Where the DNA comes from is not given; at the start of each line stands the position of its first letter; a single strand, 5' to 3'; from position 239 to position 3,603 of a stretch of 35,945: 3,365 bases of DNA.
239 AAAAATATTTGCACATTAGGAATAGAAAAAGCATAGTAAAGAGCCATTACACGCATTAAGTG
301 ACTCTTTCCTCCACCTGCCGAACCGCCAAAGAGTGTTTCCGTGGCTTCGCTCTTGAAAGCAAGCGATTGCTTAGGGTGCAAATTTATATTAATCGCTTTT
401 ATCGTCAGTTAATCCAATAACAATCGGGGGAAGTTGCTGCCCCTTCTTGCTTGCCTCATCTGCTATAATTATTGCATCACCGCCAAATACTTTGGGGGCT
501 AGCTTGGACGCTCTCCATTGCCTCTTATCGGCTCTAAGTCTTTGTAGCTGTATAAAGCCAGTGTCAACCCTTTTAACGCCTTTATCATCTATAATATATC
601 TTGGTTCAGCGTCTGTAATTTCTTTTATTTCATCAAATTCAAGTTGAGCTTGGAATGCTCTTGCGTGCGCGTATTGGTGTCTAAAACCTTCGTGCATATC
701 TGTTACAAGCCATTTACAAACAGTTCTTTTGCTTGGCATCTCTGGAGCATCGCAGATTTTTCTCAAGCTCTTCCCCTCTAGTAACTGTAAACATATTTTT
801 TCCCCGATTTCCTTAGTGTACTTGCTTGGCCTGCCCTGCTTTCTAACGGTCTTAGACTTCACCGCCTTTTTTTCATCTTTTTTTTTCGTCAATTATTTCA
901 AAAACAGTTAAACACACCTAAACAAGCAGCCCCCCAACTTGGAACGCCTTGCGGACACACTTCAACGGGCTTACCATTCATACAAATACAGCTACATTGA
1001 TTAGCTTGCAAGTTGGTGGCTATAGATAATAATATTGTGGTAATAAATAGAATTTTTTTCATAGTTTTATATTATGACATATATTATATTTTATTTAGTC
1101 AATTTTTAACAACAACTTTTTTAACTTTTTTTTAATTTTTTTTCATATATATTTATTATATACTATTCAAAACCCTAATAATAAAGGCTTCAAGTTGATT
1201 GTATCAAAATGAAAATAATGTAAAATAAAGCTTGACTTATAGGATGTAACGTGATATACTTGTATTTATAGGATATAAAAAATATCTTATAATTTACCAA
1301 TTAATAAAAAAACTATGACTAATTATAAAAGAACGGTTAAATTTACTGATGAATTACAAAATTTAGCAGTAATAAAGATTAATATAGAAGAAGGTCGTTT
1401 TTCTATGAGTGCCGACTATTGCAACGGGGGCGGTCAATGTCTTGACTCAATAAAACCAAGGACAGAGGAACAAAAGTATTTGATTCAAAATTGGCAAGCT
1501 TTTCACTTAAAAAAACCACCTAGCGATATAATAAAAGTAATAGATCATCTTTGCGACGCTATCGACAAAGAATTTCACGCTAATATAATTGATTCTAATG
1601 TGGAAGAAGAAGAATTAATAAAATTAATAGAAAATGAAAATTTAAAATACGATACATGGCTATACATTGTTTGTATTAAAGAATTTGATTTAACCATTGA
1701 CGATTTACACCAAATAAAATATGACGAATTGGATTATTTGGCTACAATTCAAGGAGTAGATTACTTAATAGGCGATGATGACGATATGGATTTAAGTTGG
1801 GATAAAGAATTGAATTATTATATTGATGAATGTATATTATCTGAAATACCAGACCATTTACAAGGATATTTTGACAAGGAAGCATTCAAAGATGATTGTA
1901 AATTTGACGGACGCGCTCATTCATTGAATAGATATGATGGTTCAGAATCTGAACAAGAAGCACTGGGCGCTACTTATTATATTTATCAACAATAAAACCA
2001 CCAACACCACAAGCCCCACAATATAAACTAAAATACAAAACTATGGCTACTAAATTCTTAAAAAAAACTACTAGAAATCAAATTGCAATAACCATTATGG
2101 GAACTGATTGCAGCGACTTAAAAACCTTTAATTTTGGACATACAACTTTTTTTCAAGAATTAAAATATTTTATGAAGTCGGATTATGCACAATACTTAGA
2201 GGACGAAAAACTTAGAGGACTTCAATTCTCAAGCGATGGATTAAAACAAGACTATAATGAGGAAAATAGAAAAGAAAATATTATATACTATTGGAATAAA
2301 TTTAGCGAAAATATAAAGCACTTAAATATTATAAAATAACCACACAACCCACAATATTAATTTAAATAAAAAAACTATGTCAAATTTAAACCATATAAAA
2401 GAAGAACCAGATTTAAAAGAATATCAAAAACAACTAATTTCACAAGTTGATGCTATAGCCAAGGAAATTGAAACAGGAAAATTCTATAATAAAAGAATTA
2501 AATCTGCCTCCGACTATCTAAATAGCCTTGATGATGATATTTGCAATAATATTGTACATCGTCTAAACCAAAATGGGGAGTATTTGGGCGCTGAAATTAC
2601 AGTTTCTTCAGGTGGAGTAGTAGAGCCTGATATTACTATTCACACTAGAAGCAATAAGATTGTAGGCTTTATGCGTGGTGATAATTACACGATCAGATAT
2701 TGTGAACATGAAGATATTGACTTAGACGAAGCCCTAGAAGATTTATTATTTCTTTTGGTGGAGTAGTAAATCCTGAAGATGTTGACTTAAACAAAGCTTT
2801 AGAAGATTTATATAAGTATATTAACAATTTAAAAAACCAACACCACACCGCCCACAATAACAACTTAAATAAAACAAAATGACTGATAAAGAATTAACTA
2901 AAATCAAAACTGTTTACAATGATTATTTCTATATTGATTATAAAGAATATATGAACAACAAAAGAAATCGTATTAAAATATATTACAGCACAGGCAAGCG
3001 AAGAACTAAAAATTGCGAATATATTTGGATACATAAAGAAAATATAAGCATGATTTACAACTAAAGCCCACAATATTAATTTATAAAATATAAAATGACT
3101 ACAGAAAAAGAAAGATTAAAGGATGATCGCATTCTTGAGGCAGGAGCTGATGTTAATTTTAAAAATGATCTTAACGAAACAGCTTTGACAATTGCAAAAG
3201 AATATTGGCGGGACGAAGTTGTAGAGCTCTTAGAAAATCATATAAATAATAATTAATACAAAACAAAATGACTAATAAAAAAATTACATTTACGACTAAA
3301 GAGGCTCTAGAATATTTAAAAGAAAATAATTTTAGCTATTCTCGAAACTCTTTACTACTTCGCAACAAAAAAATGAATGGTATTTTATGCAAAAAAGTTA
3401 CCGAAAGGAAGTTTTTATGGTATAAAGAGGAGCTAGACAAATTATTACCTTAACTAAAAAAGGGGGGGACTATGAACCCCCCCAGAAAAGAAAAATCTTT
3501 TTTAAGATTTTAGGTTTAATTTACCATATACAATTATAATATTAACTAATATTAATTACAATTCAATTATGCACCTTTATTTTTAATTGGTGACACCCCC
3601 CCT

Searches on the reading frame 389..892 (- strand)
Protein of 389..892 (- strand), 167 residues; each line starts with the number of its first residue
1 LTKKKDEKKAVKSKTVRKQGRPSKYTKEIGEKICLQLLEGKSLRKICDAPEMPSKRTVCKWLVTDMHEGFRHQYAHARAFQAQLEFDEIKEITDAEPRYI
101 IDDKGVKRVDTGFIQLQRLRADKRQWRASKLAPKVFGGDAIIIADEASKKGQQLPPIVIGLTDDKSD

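Call 7: search_protein_families(library=pfam, max_evalue=0.01, proteins=[window:389-892:-])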
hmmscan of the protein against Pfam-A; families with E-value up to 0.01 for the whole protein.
window:389-892:- (167 aa): 1 family
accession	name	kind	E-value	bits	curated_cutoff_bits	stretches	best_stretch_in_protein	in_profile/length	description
PF20901.3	Sf6_terminase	-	7.7e-32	110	27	1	25-138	1-101/106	Bacteriophage Sf6, terminase small subunit-like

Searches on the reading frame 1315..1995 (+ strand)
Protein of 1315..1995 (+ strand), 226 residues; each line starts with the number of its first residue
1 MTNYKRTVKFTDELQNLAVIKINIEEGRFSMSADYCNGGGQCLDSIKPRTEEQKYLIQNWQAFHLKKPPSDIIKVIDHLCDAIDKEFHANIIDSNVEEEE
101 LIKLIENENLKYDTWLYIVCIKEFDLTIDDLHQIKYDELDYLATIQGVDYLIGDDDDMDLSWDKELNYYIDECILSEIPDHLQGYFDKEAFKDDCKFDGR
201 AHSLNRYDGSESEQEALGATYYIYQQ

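Call 7: search_protein_families(library=pfam, max_evalue=0.01, proteins=[window:1315-1995:+])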
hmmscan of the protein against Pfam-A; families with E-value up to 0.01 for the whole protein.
window:1315-1995:+ (226 aa): 1 family
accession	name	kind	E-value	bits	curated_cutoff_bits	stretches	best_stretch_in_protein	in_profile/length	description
PF07275.16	ArdA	-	0.002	19.2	27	1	50-204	40-149/155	Antirestriction protein (ArdA)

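Call 10: search_protein_families(library=phrogs, max_evalue=0.001, proteins=[window:1315-1995:+])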
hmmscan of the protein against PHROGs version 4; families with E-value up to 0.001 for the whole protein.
window:1315-1995:+ (226 aa): 0 families

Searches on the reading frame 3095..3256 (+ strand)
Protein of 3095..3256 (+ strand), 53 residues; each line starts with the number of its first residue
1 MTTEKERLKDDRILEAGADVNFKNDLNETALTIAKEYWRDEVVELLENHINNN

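Call 7: search_protein_families(library=pfam, max_evalue=0.01, proteins=[window:3095-3256:+])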
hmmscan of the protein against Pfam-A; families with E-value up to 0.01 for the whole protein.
window:3095-3256:+ (53 aa): 0 families

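Call 9: search_protein_families(library=phrogs, max_evalue=0.001, proteins=[window:3095-3256:+])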
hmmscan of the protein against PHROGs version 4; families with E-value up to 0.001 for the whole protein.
window:3095-3256:+ (53 aa): 0 families

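Call 96: search_protein_families(library=pfam, max_evalue=5, proteins=[window:3095-3256:+])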
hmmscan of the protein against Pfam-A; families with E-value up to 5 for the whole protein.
window:3095-3256:+ (53 aa): 2 families
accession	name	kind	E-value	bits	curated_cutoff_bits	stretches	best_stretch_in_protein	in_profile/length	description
PF12796.13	Ank_2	-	0.011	16.7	27.3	1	13-51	16-56/90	Ankyrin repeats (3 copies)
PF00023.36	Ank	-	0.036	14.9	21.1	0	28-46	3-21/33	Ankyrin repeat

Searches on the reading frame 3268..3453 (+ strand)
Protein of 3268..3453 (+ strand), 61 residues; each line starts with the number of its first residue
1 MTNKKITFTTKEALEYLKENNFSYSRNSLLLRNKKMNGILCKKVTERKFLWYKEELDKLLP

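Call 7: search_protein_families(library=pfam, max_evalue=0.01, proteins=[window:3268-3453:+])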
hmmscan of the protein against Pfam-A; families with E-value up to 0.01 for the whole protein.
window:3268-3453:+ (61 aa): 0 families

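Call 9: search_protein_families(library=phrogs, max_evalue=0.001, proteins=[window:3268-3453:+])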
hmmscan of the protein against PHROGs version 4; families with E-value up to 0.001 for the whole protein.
window:3268-3453:+ (61 aa): 0 families

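Call 75: find_encoding_contigs(protein=window:3268-3453:+, flank=2500, max_places=10)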
Protein window:3268-3453:+ (61 aa): 14 contigs read that carry it; 5 places shown.
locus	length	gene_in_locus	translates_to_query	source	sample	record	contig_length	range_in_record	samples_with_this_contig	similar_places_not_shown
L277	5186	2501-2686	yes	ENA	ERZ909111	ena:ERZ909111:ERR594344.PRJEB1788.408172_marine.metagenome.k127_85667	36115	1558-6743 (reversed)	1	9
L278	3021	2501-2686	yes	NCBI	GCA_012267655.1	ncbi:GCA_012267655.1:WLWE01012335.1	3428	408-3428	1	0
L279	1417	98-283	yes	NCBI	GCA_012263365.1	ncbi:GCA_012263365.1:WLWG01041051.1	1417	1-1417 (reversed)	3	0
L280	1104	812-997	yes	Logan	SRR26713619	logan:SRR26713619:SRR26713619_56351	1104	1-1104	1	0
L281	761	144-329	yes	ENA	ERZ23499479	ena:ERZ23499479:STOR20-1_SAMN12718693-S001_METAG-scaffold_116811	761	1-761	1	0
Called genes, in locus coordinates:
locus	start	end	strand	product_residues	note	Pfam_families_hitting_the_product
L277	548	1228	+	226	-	-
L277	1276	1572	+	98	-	-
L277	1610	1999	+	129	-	-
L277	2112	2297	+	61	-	-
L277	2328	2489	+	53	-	-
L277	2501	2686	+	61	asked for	-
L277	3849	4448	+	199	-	PF00589:Phage_integrase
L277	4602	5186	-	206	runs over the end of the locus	-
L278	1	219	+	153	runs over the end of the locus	-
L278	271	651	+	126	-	-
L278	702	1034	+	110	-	-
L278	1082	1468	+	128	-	-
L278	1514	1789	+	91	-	-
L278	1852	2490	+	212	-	PF11672:DUF3268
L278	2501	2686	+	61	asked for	-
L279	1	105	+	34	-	?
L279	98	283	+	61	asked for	-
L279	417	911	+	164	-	-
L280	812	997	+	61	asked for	-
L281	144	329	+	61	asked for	-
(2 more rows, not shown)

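Call 79: find_homologous_proteins(query=L279:417-911:+)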
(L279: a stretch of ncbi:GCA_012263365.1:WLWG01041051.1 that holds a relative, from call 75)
Query L279:417-911:+ (164 aa): 11 proteins with E <= 0.001 among 24 candidates.
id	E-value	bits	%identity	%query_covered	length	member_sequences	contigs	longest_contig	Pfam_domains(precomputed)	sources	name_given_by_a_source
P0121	7.7e-105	366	99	100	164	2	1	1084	-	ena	-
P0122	1.4e-78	280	79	100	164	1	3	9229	-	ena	-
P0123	1.8e-78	280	79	100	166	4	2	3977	-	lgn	-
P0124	2.0e-77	277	76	100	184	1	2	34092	-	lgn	-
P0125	1.1e-76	274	78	100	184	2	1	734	-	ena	-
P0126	1.5e-71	258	73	100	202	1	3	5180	-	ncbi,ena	-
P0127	5.8e-69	249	73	100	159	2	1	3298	-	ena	-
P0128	4.0e-65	237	84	78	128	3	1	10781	-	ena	-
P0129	3.4e-47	178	86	60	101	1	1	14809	-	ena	-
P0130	6.5e-40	155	52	98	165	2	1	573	-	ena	-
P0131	4.7e-37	145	50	99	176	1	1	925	-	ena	-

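Call 80: find_encoding_contigs(protein=P0124, flank=10000, max_places=3)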
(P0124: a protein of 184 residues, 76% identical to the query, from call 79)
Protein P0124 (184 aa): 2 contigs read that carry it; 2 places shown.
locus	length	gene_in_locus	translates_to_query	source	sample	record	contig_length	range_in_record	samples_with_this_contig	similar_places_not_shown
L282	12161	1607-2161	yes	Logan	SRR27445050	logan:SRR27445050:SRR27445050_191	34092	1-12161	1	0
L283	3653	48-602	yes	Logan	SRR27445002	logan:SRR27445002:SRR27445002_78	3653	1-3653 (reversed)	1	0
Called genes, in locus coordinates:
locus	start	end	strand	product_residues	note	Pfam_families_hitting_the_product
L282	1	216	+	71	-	?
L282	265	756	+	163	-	-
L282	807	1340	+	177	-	-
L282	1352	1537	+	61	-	-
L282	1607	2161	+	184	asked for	-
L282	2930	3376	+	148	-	-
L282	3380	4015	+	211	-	PF00589:Phage_integrase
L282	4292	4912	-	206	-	-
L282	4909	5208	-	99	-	-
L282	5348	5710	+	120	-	-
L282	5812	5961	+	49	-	-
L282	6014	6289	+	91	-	-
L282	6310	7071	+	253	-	-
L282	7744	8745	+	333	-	-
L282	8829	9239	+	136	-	-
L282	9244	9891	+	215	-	PF01656:CbiA, PF09140:MipZ (faint), PF13614:AAA_31 (faint)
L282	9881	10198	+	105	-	-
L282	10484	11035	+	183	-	-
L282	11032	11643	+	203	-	PF09588:YqaJ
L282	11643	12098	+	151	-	-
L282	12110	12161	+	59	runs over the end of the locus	-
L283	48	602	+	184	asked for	-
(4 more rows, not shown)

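Call 92: find_encoding_contigs(protein=P0129, flank=4000, max_places=3)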
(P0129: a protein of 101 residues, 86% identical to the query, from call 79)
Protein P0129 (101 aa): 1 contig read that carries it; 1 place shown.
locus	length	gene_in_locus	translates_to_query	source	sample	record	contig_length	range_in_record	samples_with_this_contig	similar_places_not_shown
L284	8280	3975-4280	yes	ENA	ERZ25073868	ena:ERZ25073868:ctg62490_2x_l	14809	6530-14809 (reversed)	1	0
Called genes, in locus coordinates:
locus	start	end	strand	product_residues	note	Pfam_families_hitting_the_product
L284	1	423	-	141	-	?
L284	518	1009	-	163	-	PF20901:Sf6_terminase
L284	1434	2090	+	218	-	-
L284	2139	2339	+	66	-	-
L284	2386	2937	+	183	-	-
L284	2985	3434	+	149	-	PF13395:HNH_4, PF14279:HNH_5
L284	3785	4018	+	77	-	-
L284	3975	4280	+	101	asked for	-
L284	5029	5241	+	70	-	PF05930:Phage_AlpA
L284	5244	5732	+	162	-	PF00589:Phage_integrase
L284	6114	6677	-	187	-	-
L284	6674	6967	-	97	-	-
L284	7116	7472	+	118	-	-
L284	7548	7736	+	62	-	-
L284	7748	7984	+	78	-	-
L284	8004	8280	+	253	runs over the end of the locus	-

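Call 93: find_encoding_contigs(protein=P0128, flank=4000, max_places=3)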
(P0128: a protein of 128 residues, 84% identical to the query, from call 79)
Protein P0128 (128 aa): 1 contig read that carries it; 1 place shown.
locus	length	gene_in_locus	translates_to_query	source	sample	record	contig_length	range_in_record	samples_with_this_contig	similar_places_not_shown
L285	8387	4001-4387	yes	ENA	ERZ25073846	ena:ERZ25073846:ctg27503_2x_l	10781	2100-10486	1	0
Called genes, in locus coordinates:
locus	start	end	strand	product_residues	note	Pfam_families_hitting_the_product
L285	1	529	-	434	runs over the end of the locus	PF03237:Terminase_6N (weak), PF04466:Terminase_3 (weak)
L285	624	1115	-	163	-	PF20901:Sf6_terminase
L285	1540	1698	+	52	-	-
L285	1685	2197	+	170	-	-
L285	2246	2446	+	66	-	-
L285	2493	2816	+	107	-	-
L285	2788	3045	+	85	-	-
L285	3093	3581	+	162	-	PF13395:HNH_4, PF14279:HNH_5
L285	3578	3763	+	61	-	-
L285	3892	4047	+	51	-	-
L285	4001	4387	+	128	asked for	-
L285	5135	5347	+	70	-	PF05930:Phage_AlpA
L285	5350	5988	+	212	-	PF00589:Phage_integrase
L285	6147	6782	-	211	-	-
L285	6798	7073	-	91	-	-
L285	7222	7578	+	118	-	-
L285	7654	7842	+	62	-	-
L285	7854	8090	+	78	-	-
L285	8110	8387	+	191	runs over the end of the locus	?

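Call 94: find_encoding_contigs(protein=P0122, flank=4000, max_places=4)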
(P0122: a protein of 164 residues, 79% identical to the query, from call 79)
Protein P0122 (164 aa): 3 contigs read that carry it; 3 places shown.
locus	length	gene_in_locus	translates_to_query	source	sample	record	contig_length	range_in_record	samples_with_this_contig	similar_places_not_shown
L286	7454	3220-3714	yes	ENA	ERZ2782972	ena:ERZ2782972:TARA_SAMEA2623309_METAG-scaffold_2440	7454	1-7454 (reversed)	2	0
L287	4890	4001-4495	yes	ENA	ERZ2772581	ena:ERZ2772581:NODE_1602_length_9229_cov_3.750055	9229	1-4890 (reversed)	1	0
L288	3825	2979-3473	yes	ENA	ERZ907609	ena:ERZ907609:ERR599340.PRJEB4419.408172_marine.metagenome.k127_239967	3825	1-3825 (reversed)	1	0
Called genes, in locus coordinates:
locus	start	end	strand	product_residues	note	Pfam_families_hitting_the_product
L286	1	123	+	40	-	?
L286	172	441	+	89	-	-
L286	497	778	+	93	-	-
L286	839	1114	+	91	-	-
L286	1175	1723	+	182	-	-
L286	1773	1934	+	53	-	-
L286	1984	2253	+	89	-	-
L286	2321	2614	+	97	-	-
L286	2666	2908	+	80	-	-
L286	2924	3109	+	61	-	-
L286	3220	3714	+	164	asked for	-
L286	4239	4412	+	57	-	-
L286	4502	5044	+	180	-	-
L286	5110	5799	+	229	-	PF00589:Phage_integrase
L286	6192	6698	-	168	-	-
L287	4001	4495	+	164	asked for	-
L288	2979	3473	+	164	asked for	-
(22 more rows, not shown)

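Call 96: search_protein_families(library=pfam, max_evalue=5, proteins=[window:3268-3453:+, L285:5135-5347:+, L282:2930-3376:+])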
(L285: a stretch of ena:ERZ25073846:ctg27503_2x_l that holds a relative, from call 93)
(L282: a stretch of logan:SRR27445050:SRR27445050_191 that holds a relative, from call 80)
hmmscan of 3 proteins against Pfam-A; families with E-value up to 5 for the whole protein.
window:3268-3453:+ (61 aa): 1 family
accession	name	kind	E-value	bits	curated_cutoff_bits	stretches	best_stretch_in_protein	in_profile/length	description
PF16045.11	LisH_2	-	0.069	12.7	27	1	15-25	7-17/28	LisH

L285:5135-5347:+ (70 aa): 1 family
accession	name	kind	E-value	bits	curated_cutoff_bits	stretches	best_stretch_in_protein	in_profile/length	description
PF05930.18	Phage_AlpA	-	8.8e-08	32.4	21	1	13-60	2-49/51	Prophage CP4-57 regulatory protein (AlpA)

L282:2930-3376:+ (148 aa): 0 families

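Call 104: predict_structure(protein=window:3268-3453:+)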
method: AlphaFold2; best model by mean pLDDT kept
length: 61 residues; sequences in the alignment: 1
mean_pLDDT: 67.2   pTM: 0.45
mean pLDDT of the five models: 67.2, 54.3, 54.3, 52.4, 49.2
residues with pLDDT >= 90: 0; 70-90: 23; 50-70: 37; < 50: 1
segments of 3 or more residues with pLDDT < 50: none
pLDDT, mean of each block of 10 residues (from residue 1): 67 77 63 58 70 69 57
secondary structure, 60 per line:
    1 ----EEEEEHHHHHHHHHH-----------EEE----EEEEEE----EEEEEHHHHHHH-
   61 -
elements in order: E5-9 H10-19 E31-33 E38-43 E48-52 H53-59

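Call 109: fold_search(model_id=the predicted structure, library=pdb)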
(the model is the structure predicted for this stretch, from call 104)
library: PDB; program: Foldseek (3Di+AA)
matches with E <= 10: 31; with E <= 0.001: 0
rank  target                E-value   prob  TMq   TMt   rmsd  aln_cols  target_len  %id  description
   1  1x2g_C                2.0e+00  0.05  0.24  0.07   7.5        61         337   11  Crystal Structure of Lipate-Protein Ligase A from Escherichia coli (released 2005-08-02)
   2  3wvq_A                2.8e+00  0.06  0.29  0.06  11.3        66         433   14  Structure of ATP grasp protein (released 2014-11-19)
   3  2i71_B                4.4e+00  0.02  0.20  0.06   9.2        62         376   10  Crystal structure of a Conserved Protein of Unknown Function from Sulfolobus solfataricus P2 (released 2006-10-03)
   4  6elz_n                4.7e+00  0.03  0.30  0.07   8.9        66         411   15  State E (TAP-Flag-Ytm1 E80A) - Visualizing the assembly pathway of nucleolar pre-60S ribosomes (released 2017-12-27)
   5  9y9z_A3               5.0e+00  0.09  0.44  0.15   5.2        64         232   17  Cryo-EM structure of conoid fiber from Toxoplasma gondii (24-nm repeat) (released 2025-12-03)
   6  7uzf_G                5.7e+00  0.04  0.33  0.08   6.7        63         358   11  Rat Kidney V-ATPase with SidK, State 1 (released 2023-11-22)
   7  7rk0_C                6.5e+00  0.12  0.44  0.13   3.6        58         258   14  Crystal structure of Thermovibrio ammonificans THI4 (released 2021-09-01)
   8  7rk0_A                6.9e+00  0.15  0.47  0.13   2.6        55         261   11  Crystal structure of Thermovibrio ammonificans THI4 (released 2021-09-01)
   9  3w3z_A                6.9e+00  0.08  0.40  0.04   4.5        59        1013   10  Crystal structure of Kap121p bound to RanGTP (released 2013-04-10)
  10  9y9z_A1               6.9e+00  0.08  0.46  0.12   5.0        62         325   18  Cryo-EM structure of conoid fiber from Toxoplasma gondii (24-nm repeat) (released 2025-12-03)
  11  3w3w_A                6.9e+00  0.07  0.38  0.04   4.4        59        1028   10  Crystal structure of Kap121p bound to Ste12p (released 2013-04-10)
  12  4y4m_B                7.3e+00  0.11  0.44  0.13   2.9        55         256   11  Thiazole synthase Thi4 from Methanocaldococcus jannaschii (released 2016-03-09)
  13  4y4m_F                7.3e+00  0.11  0.44  0.12   2.9        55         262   11  Thiazole synthase Thi4 from Methanocaldococcus jannaschii (released 2016-03-09)
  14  7pq2_AAA              7.3e+00  0.04  0.31  0.10   4.4        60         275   17  Crystal Structure of the Ring Nuclease 0811 from Sulfolobus islandicus (Sis0811) in its apo form (released 2021-11-24)
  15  2kvv_MODEL_1_A        7.3e+00  0.02  0.27  0.23   9.1        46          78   11  Solution NMR of Putative excisionase from Klebsiella pneumoniae, Northeast Structural Genomics Consortium Targ (released 2010-04-14)
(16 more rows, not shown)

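Call 121: search_solved_structures(query=window:3268-3453:+, max_evalue=10)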
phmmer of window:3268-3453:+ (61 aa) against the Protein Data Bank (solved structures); distinct sequences matched with E-value up to 10: 2.
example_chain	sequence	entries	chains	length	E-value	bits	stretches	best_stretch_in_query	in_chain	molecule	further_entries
2eay_A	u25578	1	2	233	0.041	17.5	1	9-44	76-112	Biotin [acetyl-CoA-carboxylase] ligase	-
5ulc_X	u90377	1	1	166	0.53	14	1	3-59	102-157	Bromodomain protein 1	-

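Call 124: find_encoding_contigs(protein=P0126, flank=3000, max_places=4)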
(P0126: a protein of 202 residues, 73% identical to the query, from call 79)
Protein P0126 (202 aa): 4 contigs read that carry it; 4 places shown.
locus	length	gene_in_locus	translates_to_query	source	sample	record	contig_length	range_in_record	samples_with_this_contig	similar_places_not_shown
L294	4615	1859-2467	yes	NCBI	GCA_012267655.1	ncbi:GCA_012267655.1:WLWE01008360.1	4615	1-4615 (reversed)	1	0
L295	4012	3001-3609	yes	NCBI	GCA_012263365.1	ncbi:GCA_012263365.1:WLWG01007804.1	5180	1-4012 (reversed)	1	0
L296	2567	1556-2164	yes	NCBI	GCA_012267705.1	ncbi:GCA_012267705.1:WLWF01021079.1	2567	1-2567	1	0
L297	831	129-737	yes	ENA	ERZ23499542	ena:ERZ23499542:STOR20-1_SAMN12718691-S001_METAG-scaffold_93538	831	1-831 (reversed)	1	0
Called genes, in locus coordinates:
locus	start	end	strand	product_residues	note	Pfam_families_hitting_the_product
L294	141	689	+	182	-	-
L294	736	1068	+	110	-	-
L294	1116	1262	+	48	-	-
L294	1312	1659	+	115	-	-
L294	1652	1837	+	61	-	-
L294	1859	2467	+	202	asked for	-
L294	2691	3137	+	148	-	-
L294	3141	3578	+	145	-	PF13356:Arm-DNA-bind_3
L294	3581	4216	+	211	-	PF00589:Phage_integrase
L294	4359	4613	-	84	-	?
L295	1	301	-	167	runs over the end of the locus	PF20901:Sf6_terminase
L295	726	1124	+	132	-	-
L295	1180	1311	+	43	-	-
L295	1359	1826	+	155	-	-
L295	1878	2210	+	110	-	-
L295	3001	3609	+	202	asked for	-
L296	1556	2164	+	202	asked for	-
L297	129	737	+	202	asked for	-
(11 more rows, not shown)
